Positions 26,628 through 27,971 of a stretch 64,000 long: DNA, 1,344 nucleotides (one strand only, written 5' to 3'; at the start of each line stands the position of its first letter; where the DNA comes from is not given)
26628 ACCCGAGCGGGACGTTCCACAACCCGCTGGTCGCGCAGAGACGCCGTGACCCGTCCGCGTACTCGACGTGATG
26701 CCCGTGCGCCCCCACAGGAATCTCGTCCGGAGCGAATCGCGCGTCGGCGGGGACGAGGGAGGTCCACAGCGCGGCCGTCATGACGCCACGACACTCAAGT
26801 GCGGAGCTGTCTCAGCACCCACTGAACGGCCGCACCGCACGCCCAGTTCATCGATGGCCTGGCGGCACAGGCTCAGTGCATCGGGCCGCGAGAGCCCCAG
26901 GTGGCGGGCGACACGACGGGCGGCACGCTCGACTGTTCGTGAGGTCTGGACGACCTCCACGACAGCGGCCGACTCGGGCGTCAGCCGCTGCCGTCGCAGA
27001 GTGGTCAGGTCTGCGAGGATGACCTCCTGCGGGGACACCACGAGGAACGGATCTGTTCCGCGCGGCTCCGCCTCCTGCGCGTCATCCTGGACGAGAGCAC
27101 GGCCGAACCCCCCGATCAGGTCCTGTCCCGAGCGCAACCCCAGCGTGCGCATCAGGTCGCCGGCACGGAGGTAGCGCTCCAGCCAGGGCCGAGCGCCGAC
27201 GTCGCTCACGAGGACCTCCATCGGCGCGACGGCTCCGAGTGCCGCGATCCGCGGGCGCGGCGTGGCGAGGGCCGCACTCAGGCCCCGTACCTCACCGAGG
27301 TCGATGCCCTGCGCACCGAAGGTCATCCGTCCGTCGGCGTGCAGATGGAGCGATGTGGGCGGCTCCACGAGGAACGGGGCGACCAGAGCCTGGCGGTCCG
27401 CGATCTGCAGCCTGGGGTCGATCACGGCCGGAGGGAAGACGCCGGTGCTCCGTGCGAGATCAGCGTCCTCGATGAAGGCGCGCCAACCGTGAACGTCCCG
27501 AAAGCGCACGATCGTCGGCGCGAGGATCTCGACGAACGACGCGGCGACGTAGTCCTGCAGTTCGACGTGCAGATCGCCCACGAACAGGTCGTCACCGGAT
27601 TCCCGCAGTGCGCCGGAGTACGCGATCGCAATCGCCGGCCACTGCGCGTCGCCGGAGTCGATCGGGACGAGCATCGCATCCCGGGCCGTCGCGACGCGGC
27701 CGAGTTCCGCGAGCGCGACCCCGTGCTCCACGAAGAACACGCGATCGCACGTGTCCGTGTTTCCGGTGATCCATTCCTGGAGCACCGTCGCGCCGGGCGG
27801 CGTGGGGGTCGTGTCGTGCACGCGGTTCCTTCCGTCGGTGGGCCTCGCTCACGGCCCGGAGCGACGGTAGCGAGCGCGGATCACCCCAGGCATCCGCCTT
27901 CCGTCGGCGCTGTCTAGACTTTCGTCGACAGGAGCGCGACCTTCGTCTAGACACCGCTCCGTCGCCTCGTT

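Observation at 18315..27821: Complete daptide-type RiPP biosynthetic gene cluster: a 12-gene, translationally coupled minus-strand operon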

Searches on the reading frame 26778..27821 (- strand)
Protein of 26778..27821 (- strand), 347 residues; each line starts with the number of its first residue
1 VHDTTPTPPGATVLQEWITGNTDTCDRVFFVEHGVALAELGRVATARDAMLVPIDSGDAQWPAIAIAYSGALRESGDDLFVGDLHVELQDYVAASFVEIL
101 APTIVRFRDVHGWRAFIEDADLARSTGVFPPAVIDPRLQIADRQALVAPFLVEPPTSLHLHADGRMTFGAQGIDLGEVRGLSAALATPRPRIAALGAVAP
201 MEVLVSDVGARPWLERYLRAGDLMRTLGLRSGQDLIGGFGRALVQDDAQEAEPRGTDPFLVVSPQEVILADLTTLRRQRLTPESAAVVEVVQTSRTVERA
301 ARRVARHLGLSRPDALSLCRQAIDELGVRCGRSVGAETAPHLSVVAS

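Call 5: search_protein_families(library=ncbifam, proteins=[window:26778-27821:-], max_evalue=0.01)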
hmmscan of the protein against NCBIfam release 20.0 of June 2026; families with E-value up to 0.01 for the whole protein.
window:26778-27821:- (347 aa): 1 family
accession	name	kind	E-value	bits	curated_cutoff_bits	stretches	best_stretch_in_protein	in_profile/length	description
NF041823.1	daptide_RRE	equivalog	9.3e-73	245.2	150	1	12-328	3-331/331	daptide biosynthesis RiPP recognition protein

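Call 6: search_protein_families(library=pfam, proteins=[window:26778-27821:-], max_evalue=0.01)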
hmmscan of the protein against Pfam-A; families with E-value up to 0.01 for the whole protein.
window:26778-27821:- (347 aa): 0 families

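Call 17: find_related_loci(query=window:26778-27821:-, collection=genome_contigs, flank=10000)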
Query window:26778-27821:- (347 aa) in genome_contigs; peptide patterns used: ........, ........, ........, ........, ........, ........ (x = any residue, [..] = any of these).
261 stretches matched a pattern, but none encodes a relative of the query by tblastn (E <= 1e-3).

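Call 18: find_homologous_proteins(query=window:26778-27821:-)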
Query window:26778-27821:- (347 aa): 50 proteins with E <= 0.001 among 8000 candidates.
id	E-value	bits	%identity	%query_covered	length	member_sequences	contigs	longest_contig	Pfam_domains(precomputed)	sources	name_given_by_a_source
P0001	1.0e-222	756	100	100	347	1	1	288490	-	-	-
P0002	7.1e-107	375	54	95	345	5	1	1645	-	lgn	-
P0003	1.3e-91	325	51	96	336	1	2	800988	-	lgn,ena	-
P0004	3.1e-89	317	50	95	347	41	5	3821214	-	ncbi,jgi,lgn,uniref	ncbi:daptide biosynthesis RiPP recognition protein [Microbacterium sp. WHRI 7836]|uniref:daptide bio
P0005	4.6e-88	314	49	93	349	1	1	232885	-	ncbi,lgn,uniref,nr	ncbi:daptide biosynthesis RiPP recognition protein [Microbacterium sp. SA39]|uniref:daptide biosynth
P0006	6.8e-87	310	50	96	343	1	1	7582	-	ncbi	ncbi:MAG: daptide biosynthesis RiPP recognition protein [Microbacterium sp.]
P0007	3.2e-86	307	50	93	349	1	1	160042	-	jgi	jgi:hypothetical protein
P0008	5.4e-86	307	47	93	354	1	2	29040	-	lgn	-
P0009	7.3e-86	306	47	97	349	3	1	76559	-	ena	-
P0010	5.7e-84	300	49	94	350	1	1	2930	-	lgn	-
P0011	9.1e-84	299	47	95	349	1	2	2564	-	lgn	-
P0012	9.7e-84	299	48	93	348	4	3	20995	-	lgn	-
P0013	1.7e-83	299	49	96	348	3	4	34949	-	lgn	-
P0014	1.8e-83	298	49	93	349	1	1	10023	-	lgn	-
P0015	2.8e-81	291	46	94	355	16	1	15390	-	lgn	-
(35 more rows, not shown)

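Call 22: find_related_loci(query=A1, collection=genome_contigs, flank=10000)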
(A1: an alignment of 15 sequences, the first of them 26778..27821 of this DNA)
Query A1 (347 aa) in genome_contigs; peptide patterns used: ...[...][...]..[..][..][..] (x = any residue, [..] = any of these).
54 stretches matched a pattern; 31 encode a relative of the query (tblastn E <= 1e-3); 31 distinct loci.
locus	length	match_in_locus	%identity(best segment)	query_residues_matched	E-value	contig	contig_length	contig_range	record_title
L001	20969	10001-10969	52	10-332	4e-97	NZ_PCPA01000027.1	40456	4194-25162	Microbacterium sp. MYb54 MYb54_27, whole genome shotgun sequence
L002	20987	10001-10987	50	4-332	7e-92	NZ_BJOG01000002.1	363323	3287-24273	Microbacterium oxydans strain NBRC 15586 sequence02, whole genome shotgun sequence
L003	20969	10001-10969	49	10-332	6e-91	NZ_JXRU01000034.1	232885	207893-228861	Microbacterium sp. SA39 RS85_contig000034, whole genome shotgun sequence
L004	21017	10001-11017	47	1-335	3e-90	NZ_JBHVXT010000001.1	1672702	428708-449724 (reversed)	Microbacterium sp. NPDC058269 NPDC058269_T38_A3.ctg-0001, whole genome shotgun sequence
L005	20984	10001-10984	48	4-331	3e-88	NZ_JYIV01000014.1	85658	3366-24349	Microbacterium oxydans strain BEL163 RN51_contig000014, whole genome shotgun sequence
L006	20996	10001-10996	46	10-341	2e-86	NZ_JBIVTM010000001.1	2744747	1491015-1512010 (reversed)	Microbacterium sp. NPDC091662 NPDC091662_183_G3.ctg-0001, whole genome shotgun sequence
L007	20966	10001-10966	47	10-331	8e-86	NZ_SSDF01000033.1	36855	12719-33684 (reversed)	Microbacterium sp. A20 k89_37, whole genome shotgun sequence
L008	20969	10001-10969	49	10-332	1e-84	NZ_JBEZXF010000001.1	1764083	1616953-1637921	Microbacterium sp. NPDC028030 NPDC028030_24_F2.ctg-0001, whole genome shotgun sequence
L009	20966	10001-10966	47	10-331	2e-84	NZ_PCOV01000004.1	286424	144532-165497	Microbacterium sp. MYb66 MYb66_4, whole genome shotgun sequence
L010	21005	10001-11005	46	6-340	1e-84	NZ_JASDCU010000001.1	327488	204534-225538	Microbacterium sp. APC 3901 S11_500.fa_NODE_1, whole genome shotgun sequence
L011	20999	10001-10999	47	4-336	4e-84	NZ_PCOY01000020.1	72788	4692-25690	Microbacterium sp. MYb62 MYb62_20, whole genome shotgun sequence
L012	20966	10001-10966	45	10-331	1e-83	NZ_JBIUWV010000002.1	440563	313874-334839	Microbacterium sp. NPDC087589 NPDC087589_132_H7.ctg-0002, whole genome shotgun sequence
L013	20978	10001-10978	46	6-331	4e-83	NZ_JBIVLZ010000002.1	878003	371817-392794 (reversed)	Microbacterium sp. NPDC088619 NPDC088619_160_D5.ctg-0002, whole genome shotgun sequence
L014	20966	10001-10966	48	10-331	2e-81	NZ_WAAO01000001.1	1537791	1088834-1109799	Microbacterium algeriense strain G1 contig00001, whole genome shotgun sequence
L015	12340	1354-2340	45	10-338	2e-80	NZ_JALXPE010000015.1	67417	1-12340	Microbacterium sp. p3-SID336 15, whole genome shotgun sequence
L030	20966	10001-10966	46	10-331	1e-64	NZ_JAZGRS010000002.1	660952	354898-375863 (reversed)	Microbacterium paraoxydans strain GM09 NODE_2_length_660854_cov_27.998106, whole genome shotgun sequence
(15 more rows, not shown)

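Call 48: search_solved_structures(query=window:26778-27821:-, max_evalue=1)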
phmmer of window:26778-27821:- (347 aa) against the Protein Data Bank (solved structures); distinct sequences matched with E-value up to 1: 15.
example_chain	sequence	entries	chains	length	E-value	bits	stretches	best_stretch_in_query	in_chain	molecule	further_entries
4i0a_A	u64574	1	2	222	0.095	14.9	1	201-333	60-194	Catabolite gene activator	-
1o3q_A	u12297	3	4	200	0.24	13.6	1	201-333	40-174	CATABOLITE GENE ACTIVATOR PROTEIN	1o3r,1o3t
1o3s_A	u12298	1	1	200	0.25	13.5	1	201-333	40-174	CATABOLITE GENE ACTIVATOR PROTEIN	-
1cgp_A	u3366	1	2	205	0.26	13.5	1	201-333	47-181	PROTEIN (CATABOLITE GENE ACTIVATOR PROTEIN (CAP))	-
3fwe_A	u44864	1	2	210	0.26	13.5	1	201-333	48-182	Catabolite gene activator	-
1i5z_A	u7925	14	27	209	0.27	13.4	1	201-333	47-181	CATABOLITE GENE ACTIVATOR PROTEIN | CATABOLITE GENE ACTIVATOR PROTEIN (CAP) | PROTEIN (CATABOLITE GENE ACTIVATOR PROTEIN (CAP))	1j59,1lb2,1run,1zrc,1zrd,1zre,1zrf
1g6n_A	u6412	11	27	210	0.28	13.4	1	201-333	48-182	CATABOLITE GENE ACTIVATOR PROTEIN | PROTEIN (CATABOLITE GENE ACTIVATOR PROTEIN) | Catabolite gene activator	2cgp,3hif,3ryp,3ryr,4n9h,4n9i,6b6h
4i02_A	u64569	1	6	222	0.3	13.3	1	201-333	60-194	Catabolite gene activator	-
4hzf_A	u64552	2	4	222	0.32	13.2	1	201-333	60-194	Catabolite gene activator | cAMP-activated global transcriptional regulator CRP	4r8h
1ruo_A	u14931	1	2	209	0.38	12.9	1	201-332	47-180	PROTEIN (CATABOLITE GENE ACTIVATOR PROTEIN (CAP))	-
4i01_A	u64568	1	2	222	0.4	12.9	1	201-333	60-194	Catabolite gene activator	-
4i09_A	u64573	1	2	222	0.43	12.8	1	201-333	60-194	Catabolite gene activator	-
3kcc_A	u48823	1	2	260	0.46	12.7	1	201-333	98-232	Catabolite gene activator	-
3qop_A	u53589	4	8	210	0.52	12.5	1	201-333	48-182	Catabolite gene activator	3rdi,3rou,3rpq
4i0b_A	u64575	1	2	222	0.56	12.4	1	201-333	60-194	Catabolite gene activator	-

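Call 66: predict_structure(alignment_id=A1)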
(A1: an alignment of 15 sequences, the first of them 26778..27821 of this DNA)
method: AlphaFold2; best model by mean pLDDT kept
length: 347 residues; sequences in the alignment: 15
mean_pLDDT: 86.0   pTM: 0.83
mean pLDDT of the five models: 86.0, 79.1, 78.6, 76.9, 67.9
residues with pLDDT >= 90: 181; 70-90: 136; 50-70: 13; < 50: 17
segments of 3 or more residues with pLDDT < 50: 1-5, 336-347
pLDDT, mean of each block of 10 residues (from residue 1): 52 87 90 88 92 85 90 85 83 65 83 92 90 83 90 91 88 86 91 90 92 92 88 83 84 92 93 94 96 96 97 98 96 59 35
secondary structure, 60 per line:
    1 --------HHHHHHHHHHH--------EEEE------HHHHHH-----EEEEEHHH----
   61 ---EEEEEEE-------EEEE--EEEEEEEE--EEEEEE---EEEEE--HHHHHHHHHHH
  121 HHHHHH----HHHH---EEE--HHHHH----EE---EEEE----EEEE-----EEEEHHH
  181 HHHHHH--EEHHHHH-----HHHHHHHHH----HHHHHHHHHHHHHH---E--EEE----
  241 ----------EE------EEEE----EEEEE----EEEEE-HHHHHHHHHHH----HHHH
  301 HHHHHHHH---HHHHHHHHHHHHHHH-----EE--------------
elements in order: H9-19 E28-31 H38-43 E49-53 E64-70 E78-81 E84-91 E94-99 E103-107 H110-126 H131-134 E138-140 H143-147 E157-160 E165-168 E174-177 H178-186 H191-195 H201-209 H214-227 E234-236 E259-262 E267-271 E276-280 H282-292 H297-308 H312-326

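Call 70: find_encoding_contigs(protein=P0003, flank=10000, max_places=2)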
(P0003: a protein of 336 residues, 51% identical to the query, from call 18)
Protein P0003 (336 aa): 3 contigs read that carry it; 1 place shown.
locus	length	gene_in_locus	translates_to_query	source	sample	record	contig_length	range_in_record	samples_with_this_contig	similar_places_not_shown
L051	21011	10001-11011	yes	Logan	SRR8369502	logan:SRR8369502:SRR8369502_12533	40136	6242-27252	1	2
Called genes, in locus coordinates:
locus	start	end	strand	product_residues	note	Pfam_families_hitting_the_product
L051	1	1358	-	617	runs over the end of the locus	PF12698:ABC2_membrane_3, PF01061:ABC2_membrane (weak)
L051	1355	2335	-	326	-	-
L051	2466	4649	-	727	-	PF12698:ABC2_membrane_3, PF01061:ABC2_membrane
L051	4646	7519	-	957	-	PF12051:DUF3533 (faint), PF12698:ABC2_membrane_3, PF01061:ABC2_membrane (weak)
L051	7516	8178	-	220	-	PF00440:TetR_N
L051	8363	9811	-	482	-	PF00764:Arginosuc_synth, PF20979:Arginosuc_syn_C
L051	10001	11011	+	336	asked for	-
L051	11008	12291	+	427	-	PF00202:Aminotran_3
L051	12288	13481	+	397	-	PF00465:Fe-ADH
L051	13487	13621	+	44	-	-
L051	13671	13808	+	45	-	-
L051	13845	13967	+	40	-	-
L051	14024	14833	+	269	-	PF13649:Methyltransf_25, PF08241:Methyltransf_11, PF08242:Methyltransf_12 (weak)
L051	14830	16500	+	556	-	-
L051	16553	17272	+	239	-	PF00005:ABC_tran, PF13304:AAA_21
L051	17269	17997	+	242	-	-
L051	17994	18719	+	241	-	-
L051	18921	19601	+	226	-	PF00196:GerE, PF08281:Sigma70_r4_2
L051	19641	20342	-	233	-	PF00440:TetR_N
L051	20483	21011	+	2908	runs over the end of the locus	PF16640:Big_3_5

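Call 71: find_encoding_contigs(protein=P0002, flank=10000, max_places=3)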
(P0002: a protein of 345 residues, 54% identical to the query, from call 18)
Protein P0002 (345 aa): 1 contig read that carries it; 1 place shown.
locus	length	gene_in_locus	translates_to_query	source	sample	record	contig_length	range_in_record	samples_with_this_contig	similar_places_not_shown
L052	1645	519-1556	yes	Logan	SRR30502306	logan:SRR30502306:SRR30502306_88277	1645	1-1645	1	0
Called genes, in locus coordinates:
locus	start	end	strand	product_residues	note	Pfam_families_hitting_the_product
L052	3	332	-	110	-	?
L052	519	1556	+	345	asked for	-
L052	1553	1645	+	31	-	?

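Call 72: fold_search(model_id=the predicted structure, library=pdb)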
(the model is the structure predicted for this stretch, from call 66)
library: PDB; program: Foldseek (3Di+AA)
matches with E <= 10: 371; with E <= 0.001: 0
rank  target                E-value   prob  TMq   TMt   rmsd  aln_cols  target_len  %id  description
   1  5lq4_A                9.5e-02  0.15  0.14  0.12  16.0       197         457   16  The Structure of ThcOx, the First Oxidase Protein from the Cyanobactin Pathways (released 2016-11-09)
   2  6kns_D                1.3e-01  0.38  0.13  0.17   7.9       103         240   11  Crystal structure of the metallo-beta-lactamase fold protein YhfI from Bacillus subtilis (space group I4122) (released 2019-09-18)
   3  5hab_B                1.3e-01  0.18  0.13  0.11  12.2       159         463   10  Crystal structure of mpy-RNase J (mutant H84A), an archaeal RNase J from Methanolobus psychrophilus R15, complex with  (released 2017-01-04)
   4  6knt_C                1.6e-01  0.18  0.12  0.16   9.8       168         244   10  Crystal structure of the metallo-beta-lactamase fold protein YhfI from Bacillus subtilis (space group P4332) (released 2019-09-18)
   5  5v1u_B                1.8e-01  0.96  0.18  0.60   2.8        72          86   15  TbiB1 in Complex with the TbiA(beta) Leader Peptide (released 2018-09-05)
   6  5v1u_D                1.8e-01  0.91  0.19  0.63   4.1        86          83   14  TbiB1 in Complex with the TbiA(beta) Leader Peptide (released 2018-09-05)
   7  6kns_B                1.8e-01  0.13  0.12  0.16  12.1       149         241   12  Crystal structure of the metallo-beta-lactamase fold protein YhfI from Bacillus subtilis (space group I4122) (released 2019-09-18)
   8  1zkp_A                2.5e-01  0.18  0.10  0.13   6.8        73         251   12  1.5A Resolution Crystal Structure of a Metallo Beta Lactamase Family Protein, the ELAC Homolgue of Bacillus anthracis, (released 2005-06-21)
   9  5v1u_C                2.7e-01  0.89  0.19  0.62   3.9        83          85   13  TbiB1 in Complex with the TbiA(beta) Leader Peptide (released 2018-09-05)
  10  6knt_B                2.7e-01  0.18  0.10  0.14   6.7        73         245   11  Crystal structure of the metallo-beta-lactamase fold protein YhfI from Bacillus subtilis (space group P4332) (released 2019-09-18)
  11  1zkp_C                3.0e-01  0.16  0.11  0.14   6.8        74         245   12  1.5A Resolution Crystal Structure of a Metallo Beta Lactamase Family Protein, the ELAC Homolgue of Bacillus anthracis, (released 2005-06-21)
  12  6kns_C                3.8e-01  0.13  0.11  0.14   8.0        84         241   13  Crystal structure of the metallo-beta-lactamase fold protein YhfI from Bacillus subtilis (space group I4122) (released 2019-09-18)
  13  5v1v_A                4.8e-01  0.91  0.20  0.66   3.1        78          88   14  TbiB1 in Complex with the TbiA(alpha) Leader Peptide (released 2018-09-05)
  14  5sxy_MODEL_1_A        5.4e-01  0.47  0.14  0.41   5.4        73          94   16  The solution NMR structure for the PqqD truncation of Methylobacterium extorquens PqqCD representing a functio (released 2017-05-24)
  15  6kns_A                5.7e-01  0.12  0.10  0.13   6.9        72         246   11  Crystal structure of the metallo-beta-lactamase fold protein YhfI from Bacillus subtilis (space group I4122) (released 2019-09-18)
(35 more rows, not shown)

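Call 78: search_protein_families(library=pfam, proteins=[L030:8994-9629:+, L030:18628-19542:+, L030:7151-8317:+, L051:18921-19601:+, L051:19641-20342:-], max_evalue=0.001)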
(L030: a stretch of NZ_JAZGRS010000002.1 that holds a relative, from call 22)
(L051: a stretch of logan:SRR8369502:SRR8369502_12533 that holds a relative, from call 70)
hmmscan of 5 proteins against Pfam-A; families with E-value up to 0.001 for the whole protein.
L030:8994-9629:+ (212 aa): 5 families
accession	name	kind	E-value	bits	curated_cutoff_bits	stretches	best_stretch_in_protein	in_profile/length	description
PF00583.31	Acetyltransf_1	-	5e-11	43.3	20.7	1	60-194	28-116/116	Acetyltransferase (GNAT) family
PF13508.13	Acetyltransf_7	-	1.9e-08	35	27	1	141-193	30-81/84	Acetyltransferase (GNAT) domain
PF13302.13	Acetyltransf_3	-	5.8e-07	30.7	25.4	0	134-195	80-138/138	Acetyltransferase (GNAT) domain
PF08445.16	FR47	-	1.1e-05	25.8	22.1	1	143-196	27-79/86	FR47-like protein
PF13673.13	Acetyltransf_10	-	0.00031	21.1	23.6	0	147-197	61-110/128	Acetyltransferase (GNAT) domain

L030:18628-19542:+ (305 aa): 3 families
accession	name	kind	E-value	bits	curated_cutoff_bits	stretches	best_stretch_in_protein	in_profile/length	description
PF17773.7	UPF0176_N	-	2.3e-18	66.8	26.2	1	8-105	2-92/92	UPF0176 acylphosphatase like domain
PF12368.13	Rhodanese_C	-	7.9e-14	52.2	26.9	1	237-291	1-55/66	Rhodanase C-terminal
PF00581.25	Rhodanese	-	7.3e-07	30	22.2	1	129-226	1-99/102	Rhodanese-like domain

L030:7151-8317:+ (389 aa): 4 families
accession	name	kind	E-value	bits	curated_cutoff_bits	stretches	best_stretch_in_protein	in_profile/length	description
PF01053.26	Cys_Met_Meta_PP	-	2.7e-142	474.3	27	1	13-384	2-380/381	Cys/Met metabolism PLP-dependent enzyme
PF00266.25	Aminotran_5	-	1.3e-06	28.1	21.5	1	131-208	126-204/371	Aminotransferase class-V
PF06838.17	Met_gamma_lyase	-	6.8e-06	25.3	24.2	1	49-236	48-253/405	Methionine gamma-lyase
PF00155.27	Aminotran_1_2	-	1.7e-05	24.6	19.7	1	52-191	34-196/361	Aminotransferase class I and II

L051:18921-19601:+ (226 aa): 5 families
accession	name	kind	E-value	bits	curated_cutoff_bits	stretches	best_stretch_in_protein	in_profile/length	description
PF00196.25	GerE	-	3.4e-16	59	23.5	1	163-218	2-57/57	Bacterial regulatory proteins, luxR family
PF08281.18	Sigma70_r4_2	-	1.1e-07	31.8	25.7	1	161-203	8-51/54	Sigma-70, region 4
PF13412.12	HTH_24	-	5.8e-05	23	21.9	1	167-201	4-40/48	Winged helix-turn-helix DNA-binding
PF04545.22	Sigma70_r4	-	0.00015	21.7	24.1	1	161-202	2-44/50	Sigma-70, region 4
PF13384.12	HTH_23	-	0.00031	20.9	24.6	0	171-196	10-35/50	Homeodomain-like domain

L051:19641-20342:- (233 aa): 2 families
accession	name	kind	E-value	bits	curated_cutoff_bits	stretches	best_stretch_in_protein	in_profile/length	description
PF00440.29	TetR_N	-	1.3e-11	44.5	24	1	21-66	1-47/47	Bacterial regulatory proteins, tetR family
PF21597.2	TetR_C_43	-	0.00011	22.7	27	1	125-189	42-105/105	Transcriptional regulator SbtR-like, C-terminal domain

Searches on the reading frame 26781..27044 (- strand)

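Call 61: search_protein_families(library=pfam, proteins=[window:26781-27044:-], max_evalue=10)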
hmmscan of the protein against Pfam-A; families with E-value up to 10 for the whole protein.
seq(88 aa): 1 family
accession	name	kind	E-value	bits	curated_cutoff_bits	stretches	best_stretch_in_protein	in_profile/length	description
PF12636.12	DUF3781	-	0.12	12.8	27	1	36-65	8-37/72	Protein of unknown function (DUF3781)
